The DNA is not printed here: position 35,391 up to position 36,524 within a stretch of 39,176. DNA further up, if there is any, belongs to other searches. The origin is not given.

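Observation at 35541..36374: Stand-alone homologue of the 5-hmdU hypermodification helical enzyme family, coupled to the ligase operon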

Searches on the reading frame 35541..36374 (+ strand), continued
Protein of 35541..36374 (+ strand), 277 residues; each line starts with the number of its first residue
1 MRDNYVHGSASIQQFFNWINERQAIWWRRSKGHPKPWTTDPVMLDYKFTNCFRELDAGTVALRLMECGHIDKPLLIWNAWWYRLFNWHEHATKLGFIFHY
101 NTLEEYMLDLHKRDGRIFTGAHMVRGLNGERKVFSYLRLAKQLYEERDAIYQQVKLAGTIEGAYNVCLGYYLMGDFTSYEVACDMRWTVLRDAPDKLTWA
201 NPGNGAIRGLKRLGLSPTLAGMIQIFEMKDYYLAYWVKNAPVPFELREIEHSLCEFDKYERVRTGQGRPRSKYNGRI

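Call 35: find_encoding_contigs(protein=P0007, flank=10000, max_places=1)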
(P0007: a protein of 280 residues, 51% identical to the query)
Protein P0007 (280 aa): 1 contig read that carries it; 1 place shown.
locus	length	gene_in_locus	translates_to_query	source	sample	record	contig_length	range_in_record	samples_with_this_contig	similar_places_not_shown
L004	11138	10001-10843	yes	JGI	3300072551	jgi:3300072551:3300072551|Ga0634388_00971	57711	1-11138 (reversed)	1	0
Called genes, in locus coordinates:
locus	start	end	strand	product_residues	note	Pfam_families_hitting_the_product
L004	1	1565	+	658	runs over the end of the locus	PF00476:DNA_pol_A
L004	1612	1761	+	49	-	-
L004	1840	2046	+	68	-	-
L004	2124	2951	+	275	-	-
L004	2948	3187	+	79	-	-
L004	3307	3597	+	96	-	-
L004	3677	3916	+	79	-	-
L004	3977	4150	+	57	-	-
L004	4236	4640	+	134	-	-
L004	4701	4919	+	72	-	-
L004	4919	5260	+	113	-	-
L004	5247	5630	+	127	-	-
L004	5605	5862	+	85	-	-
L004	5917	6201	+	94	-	-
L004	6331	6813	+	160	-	-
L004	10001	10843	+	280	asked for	PF18723:HMUDK_hel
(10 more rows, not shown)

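Call 36: find_encoding_contigs(protein=P0043, flank=10000, max_places=1)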
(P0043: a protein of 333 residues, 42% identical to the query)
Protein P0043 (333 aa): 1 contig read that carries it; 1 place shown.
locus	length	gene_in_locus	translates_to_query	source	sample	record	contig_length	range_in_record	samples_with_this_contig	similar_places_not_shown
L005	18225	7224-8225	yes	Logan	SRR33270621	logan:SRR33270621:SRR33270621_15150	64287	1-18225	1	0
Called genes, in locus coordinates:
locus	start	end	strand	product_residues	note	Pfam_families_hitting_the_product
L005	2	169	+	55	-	?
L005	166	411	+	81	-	-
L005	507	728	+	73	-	-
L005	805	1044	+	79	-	-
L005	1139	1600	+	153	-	-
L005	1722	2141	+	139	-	-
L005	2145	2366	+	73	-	-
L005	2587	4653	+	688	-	PF04851:ResIII (weak), PF00176:SNF2-rel_dom, PF00271:Helicase_C (weak)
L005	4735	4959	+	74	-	-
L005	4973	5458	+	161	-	-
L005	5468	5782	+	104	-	-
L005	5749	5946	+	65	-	-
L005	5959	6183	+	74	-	-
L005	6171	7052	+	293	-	PF04679:DNA_ligase_A_C (faint), PF14743:DNA_ligase_OB_2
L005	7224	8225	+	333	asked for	PF18723:HMUDK_hel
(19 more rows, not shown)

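Call 39: predict_structure(alignment_id=A1)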
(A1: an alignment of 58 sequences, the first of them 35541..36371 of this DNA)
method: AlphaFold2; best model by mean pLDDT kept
length: 277 residues; sequences in the alignment: 58
mean_pLDDT: 95.7   pTM: 0.91
mean pLDDT of the five models: 95.7, 95.7, 95.3, 95.1, 94.9
residues with pLDDT >= 90: 257; 70-90: 15; 50-70: 5; < 50: 0
segments of 3 or more residues with pLDDT < 50: none
pLDDT, mean of each block of 10 residues (from residue 1): 91 99 97 97 96 95 97 98 96 98 98 93 74 95 99 98 98 94 97 98 97 98 98 98 97 98 93 88
secondary structure, 60 per line:
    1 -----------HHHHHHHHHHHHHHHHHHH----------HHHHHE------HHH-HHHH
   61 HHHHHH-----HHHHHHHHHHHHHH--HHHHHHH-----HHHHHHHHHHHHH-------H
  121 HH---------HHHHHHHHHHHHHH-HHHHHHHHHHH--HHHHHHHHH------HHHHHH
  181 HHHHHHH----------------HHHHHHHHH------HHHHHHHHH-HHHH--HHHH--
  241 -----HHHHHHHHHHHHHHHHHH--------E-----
elements in order: H12-30 H41-45 H57-66 H72-85 H88-94 H100-112 H132-145 H147-157 H160-168 H175-187 H204-212 H219-227 H229-232 H235-238 H246-263

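Call 42: fold_search(model_id=the predicted structure, library=pdb)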
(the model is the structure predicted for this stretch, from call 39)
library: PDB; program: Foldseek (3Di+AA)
matches with E <= 10: 144; with E <= 0.001: 0
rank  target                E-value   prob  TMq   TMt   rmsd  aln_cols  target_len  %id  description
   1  8z2m                  1.2e-01  0.98  0.49  0.48   6.6       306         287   16  Crystal structure of 5-phosphomethyl-2'-deoxyuridine (5-PmdU) glycinyltransferase gp46/PUGT from Pseudomonads phage PaMx (released 2024-10-02)
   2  3oxu_B                2.2e-01  0.14  0.17  0.17  17.1       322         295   12  Complement components factor H CCP19-20 and C3d in complex (released 2011-02-16)
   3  8uh2_B                4.7e-01  0.10  0.14  0.07  13.7       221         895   15  Complex of C3b with the inhibitor albicin (released 2024-05-08)
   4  3oxu_A                5.9e-01  0.08  0.15  0.15  16.3       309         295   13  Complement components factor H CCP19-20 and C3d in complex (released 2011-02-16)
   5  9unw_F                9.4e-01  0.04  0.12  0.13  17.1       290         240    9  mouse PDCD5-TRiC complex (released 2026-03-25)
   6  9n20_A                1.0e+00  0.06  0.16  0.15  16.6       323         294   12  Structure of C3d Bound to a Fragment of FHR-2 and S. aureus Efb-C (released 2025-12-10)
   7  7ugk_A                1.1e+00  0.25  0.34  0.29  11.9       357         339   10  Crystal structure of the human queuine salvage enzyme DUF2419, wild-type apo form (released 2022-12-21)
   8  7qiv_B                1.2e+00  0.07  0.18  0.09  15.9       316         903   14  Structure of human C3b in complex with the EWE nanobody (released 2022-02-16)
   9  6ehg_B                1.2e+00  0.06  0.17  0.09  15.7       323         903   14  complement component C3b in complex with a nanobody (released 2018-02-14)
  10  4m76_A                1.3e+00  0.08  0.16  0.15  13.4       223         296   13  Integrin I domain of complement receptor 3 in complex with C3d (released 2013-10-02)
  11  7tv9_B                1.3e+00  0.06  0.16  0.08  16.1       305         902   11  HUMAN COMPLEMENT COMPONENT C3B IN COMPLEX WITH APL-1030 (released 2022-03-30)
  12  8uh2_H                1.3e+00  0.06  0.16  0.08  16.2       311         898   13  Complex of C3b with the inhibitor albicin (released 2024-05-08)
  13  6rmt_A                1.5e+00  0.05  0.16  0.15  17.3       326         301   11  Crystal structure of disulphide-linked human C3d dimer (released 2020-11-18)
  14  5foa_B                1.5e+00  0.06  0.15  0.07  15.1       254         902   14  Crystal Structure of Human Complement C3b in complex with DAF (CCP2-4) (released 2016-04-06)
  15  3n0g_B                1.5e+00  0.03  0.12  0.09  17.6       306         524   14  Crystal Structure of Isoprene Synthase from Grey Poplar Leaves (Populus x canescens) in complex with three Mg2+ ions a (released 2010-07-21)
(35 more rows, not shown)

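Call 43: fold_search(model_id=the predicted structure, library=viral)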
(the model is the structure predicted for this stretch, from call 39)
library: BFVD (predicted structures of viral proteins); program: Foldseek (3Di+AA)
matches with E <= 10: 120; with E <= 0.001: 9
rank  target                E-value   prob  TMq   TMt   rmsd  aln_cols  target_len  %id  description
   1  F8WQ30                7.7e-11  1.00  0.80  0.36   3.7       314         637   26  5-hmdU DNA kinase [Bacillus phage SP10]
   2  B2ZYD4                8.5e-11  1.00  0.78  0.63   4.1       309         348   23  5-hmdU DNA kinase helical domain-containing protein [Ralstonia phage phiRSL1]
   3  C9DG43                6.0e-10  1.00  0.67  0.57   6.9       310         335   19  5-hmdU DNA kinase helical domain-containing protein [Delftia phage PhiW-14]
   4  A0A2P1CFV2            1.1e-08  1.00  0.71  0.68   4.6       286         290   19  5-hmdU DNA kinase helical domain-containing protein [Microbacterium phage Lucky3]
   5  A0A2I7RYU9            5.6e-07  1.00  0.76  0.55   5.6       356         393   18  (no name in the UniProt tables at hand)
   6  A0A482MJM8            9.6e-07  1.00  0.73  0.64   4.6       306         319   17  5-hmdU DNA kinase helical domain-containing protein [Nodularia phage vB_NspS-kac68v161]
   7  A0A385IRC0            8.2e-06  1.00  0.72  0.63   5.2       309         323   15  (no name in the UniProt tables at hand)
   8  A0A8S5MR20            2.5e-05  1.00  0.63  0.44   6.8       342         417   15  Pplase1 alpha-glutamyl/putrescinyl thymine pyrophosphorylase clade 1 [Myoviridae sp. ctOAa14]
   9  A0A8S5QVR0            1.1e-04  1.00  0.69  0.65   4.8       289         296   12  Pplase1 alpha-glutamyl/putrescinyl thymine pyrophosphorylase clade 1 [Siphoviridae sp. ctzSN25]
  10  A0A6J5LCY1            1.5e-03  1.00  0.56  0.48   6.5       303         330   14  Amino acid:DNA transferase domain-containing protein [uncultured Caudovirales phage]
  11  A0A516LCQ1            7.7e-02  0.98  0.47  0.46   6.6       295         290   13  (no name in the UniProt tables at hand)
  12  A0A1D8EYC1            1.5e-01  0.99  0.50  0.29   6.5       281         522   11  Amino acid:DNA transferase domain-containing protein [Mycobacterium phage Fortunato]
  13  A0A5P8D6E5            3.5e-01  0.96  0.51  0.48   6.5       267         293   15  Amino acid:DNA transferase domain-containing protein [Mycobacterium phage LilMcDreamy]
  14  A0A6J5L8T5            4.2e-01  0.91  0.51  0.39   7.9       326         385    8  Amino acid:DNA transferase domain-containing protein [uncultured Caudovirales phage]
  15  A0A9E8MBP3            5.7e-01  0.85  0.49  0.25   5.2       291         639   10  (no name in the UniProt tables at hand)
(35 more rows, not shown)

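Call 57: search_protein_families(library=ncbifam, proteins=[window:35541-36371:+, L002:13486-14040:+, L002:14260-15114:+], max_evalue=0.01)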
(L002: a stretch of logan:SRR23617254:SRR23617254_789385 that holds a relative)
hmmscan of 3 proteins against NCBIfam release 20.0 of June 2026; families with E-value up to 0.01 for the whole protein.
window:35541-36371:+ (277 aa): 0 families

L002:13486-14040:+ (185 aa): 2 families
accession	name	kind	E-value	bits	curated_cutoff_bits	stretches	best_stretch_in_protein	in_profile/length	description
NF005252.0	PRK06762.1-3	equivalog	9.3e-05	22.3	258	0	4-30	14-40/189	hypothetical protein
NF006743.0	PRK09270.1-2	equivalog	0.0019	17.3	227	0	84-148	130-191/217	nucleoside/nucleotide kinase family protein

L002:14260-15114:+ (285 aa): 0 families

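Call 60: find_related_loci(query=A1, collection=viral_contigs, flank=10000)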
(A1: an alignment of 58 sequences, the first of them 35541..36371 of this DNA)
Query A1 (277 aa) in viral_contigs; peptide patterns used: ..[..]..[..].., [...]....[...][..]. (x = any residue, [..] = any of these).
353 stretches matched a pattern; 318 encode a relative of the query (tblastn E <= 1e-3); the best 80 are kept; 80 distinct loci.
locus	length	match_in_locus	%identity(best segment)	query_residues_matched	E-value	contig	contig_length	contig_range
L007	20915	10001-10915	48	1-273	1e-90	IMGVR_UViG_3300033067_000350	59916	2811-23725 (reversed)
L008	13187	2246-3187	47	2-275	4e-85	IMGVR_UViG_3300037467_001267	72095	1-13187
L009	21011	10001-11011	43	2-276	6e-82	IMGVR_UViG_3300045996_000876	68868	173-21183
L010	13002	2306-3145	49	3-275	1e-80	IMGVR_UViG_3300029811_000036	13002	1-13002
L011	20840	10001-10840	45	3-275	2e-76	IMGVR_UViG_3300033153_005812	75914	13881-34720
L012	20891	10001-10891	46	4-275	8e-75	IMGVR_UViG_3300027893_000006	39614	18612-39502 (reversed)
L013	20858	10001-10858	46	8-275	8e-74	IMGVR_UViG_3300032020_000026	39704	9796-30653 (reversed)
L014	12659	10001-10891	44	4-275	4e-70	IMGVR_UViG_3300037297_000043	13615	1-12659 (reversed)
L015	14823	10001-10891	44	4-275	4e-70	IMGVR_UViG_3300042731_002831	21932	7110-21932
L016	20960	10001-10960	40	9-276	4e-68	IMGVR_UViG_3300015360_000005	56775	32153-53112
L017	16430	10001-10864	42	2-275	2e-67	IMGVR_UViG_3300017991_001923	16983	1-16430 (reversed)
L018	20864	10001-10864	42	2-275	2e-67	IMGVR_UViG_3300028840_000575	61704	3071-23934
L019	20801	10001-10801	42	6-275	3e-67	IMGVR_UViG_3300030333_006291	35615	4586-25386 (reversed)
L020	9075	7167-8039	43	8-275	5e-66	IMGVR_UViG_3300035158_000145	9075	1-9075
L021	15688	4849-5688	43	2-275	7e-66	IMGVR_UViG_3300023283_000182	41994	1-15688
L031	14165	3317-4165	37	10-273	2e-48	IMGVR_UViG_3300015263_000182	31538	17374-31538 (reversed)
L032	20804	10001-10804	38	12-274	6e-47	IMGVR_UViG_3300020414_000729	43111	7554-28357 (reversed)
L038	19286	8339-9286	34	1-274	2e-45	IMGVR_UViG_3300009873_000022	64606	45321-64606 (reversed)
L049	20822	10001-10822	36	9-273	1e-43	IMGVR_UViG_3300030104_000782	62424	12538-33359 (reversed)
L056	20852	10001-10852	35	11-274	7e-43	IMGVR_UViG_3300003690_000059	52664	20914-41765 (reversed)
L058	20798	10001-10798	38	12-273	7e-43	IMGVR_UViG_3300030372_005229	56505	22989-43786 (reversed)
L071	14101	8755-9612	36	14-275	1e-41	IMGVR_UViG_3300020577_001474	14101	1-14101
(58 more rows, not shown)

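Call 66: search_protein_families(library=pfam, proteins=[L032:9537-10001:+, L032:10843-11616:+, L032:12682-13365:+, L032:7998-9488:+, L011:11021-11821:+, L011:11821-12765:+, L011:12772-13554:+, L011:13597-14433:+, L011:14514-15434:+, L011:3488-4069:+], max_evalue=0.01)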
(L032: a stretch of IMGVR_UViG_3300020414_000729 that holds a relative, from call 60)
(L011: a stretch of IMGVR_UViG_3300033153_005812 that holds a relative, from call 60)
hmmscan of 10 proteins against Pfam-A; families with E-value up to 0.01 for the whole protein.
L032:9537-10001:+ (155 aa): 0 families

L032:10843-11616:+ (258 aa): 1 family
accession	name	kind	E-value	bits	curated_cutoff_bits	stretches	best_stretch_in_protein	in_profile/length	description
PF20691.3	TAGT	-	5.6e-24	85.7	27.5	1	1-200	1-205/205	TET-Associated Glycosyltransferase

L032:12682-13365:+ (228 aa): 2 families
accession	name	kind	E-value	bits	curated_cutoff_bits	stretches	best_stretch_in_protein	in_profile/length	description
PF12705.13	PDDEXK_1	-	2.8e-17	63.9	22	1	4-215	1-242/247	PD-(D/E)XK nuclease superfamily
PF10926.14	DUF2800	-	0.0015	18.2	21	0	6-72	5-67/368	Protein of unknown function (DUF2800)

L032:7998-9488:+ (497 aa): 10 families
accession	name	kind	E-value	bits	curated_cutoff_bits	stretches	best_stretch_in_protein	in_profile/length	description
PF00580.27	UvrD-helicase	-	9.5e-31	107.9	23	1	3-239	16-267/271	UvrD/REP helicase N-terminal domain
PF13245.12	AAA_19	-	1.9e-16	60.9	25.1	1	4-226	15-132/134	AAA domain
PF13361.12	UvrD_C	-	9.6e-14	52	25.6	1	342-489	227-348/350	UvrD-like helicase C-terminal domain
PF13604.12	AAA_30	-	2.6e-10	40.8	27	1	2-64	20-78/191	AAA domain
PF13538.12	UvrD_C_2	-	2.9e-09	37.1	27.4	1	434-487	4-52/52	UvrD-like helicase C-terminal domain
PF01443.25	Viral_helicase1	-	1.3e-08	35.4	21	0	423-487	168-227/228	Viral superfamily 1 RNA helicase core domain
PF13401.12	AAA_22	-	5e-05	24.1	27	0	4-207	9-104/130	AAA domain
PF13086.12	AAA_11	-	0.0001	22.6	27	0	4-52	21-73/257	AAA domain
PF13173.12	AAA_14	-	0.00031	21.2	27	0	4-48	6-46/129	AAA domain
PF09848.15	SLFN-g3_helicase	-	0.002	17.9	24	0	171-198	74-93/354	Schlafen group 3, DNA/RNA helicase domain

L011:11021-11821:+ (267 aa): 3 families
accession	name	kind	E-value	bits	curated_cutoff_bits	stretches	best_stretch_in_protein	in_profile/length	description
PF00984.24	UDPG_MGDP_dh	-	9.6e-19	67.7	25.4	1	161-254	2-92/94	UDP-glucose/GDP-mannose dehydrogenase family, central domain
PF03721.20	UDPG_MGDP_dh_N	-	1.9e-17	63.9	27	1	44-145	74-186/187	UDP-glucose/GDP-mannose dehydrogenase family, NAD binding domain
PF03807.23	F420_oxidored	-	0.00072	20.5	21.6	0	7-35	2-32/94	NADP oxidoreductase coenzyme F420-dependent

L011:11821-12765:+ (315 aa): 7 families
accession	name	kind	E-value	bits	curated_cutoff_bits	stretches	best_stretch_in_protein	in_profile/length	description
PF01370.27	Epimerase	-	7.1e-40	137.4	20.9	1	3-226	1-222/240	NAD dependent epimerase/dehydratase family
PF16363.11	GDP_Man_Dehyd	-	9.1e-28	98.1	27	1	4-309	1-330/332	GDP-mannose 4,6 dehydratase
PF04321.23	RmlD_sub_bind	-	3.5e-10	39.9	27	1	1-256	1-229/287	RmlD substrate binding domain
PF07993.18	NAD_binding_4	-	6.6e-10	39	20.1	1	66-183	89-214/258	Male sterility protein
PF02719.21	Polysacc_synt_2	-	7.4e-08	32.3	20.2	1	38-251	50-240/293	Polysaccharide biosynthesis protein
PF01073.25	3Beta_HSD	-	0.00024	20.7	22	1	4-151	1-156/280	3-beta hydroxysteroid dehydrogenase/isomerase family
PF13460.12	NAD_binding_10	-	0.0061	16.9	27.2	1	7-170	1-145/184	NAD(P)H-binding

L011:12772-13554:+ (261 aa): 2 families
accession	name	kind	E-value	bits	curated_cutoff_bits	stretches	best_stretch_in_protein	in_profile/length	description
PF05050.19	Methyltransf_21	-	5.1e-21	76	22.7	1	88-250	1-173/173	Methyltransferase FkbM domain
PF05575.17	V_cholerae_RfbT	-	0.00027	20.8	27.9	1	68-214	65-209/286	Vibrio cholerae RfbT protein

L011:13597-14433:+ (279 aa): 1 family
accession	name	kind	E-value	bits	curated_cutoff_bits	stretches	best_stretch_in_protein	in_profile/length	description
PF20691.3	TAGT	-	3.4e-08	34.1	27.5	1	1-134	1-138/205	TET-Associated Glycosyltransferase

L011:14514-15434:+ (307 aa): 0 families

L011:3488-4069:+ (194 aa): 0 families
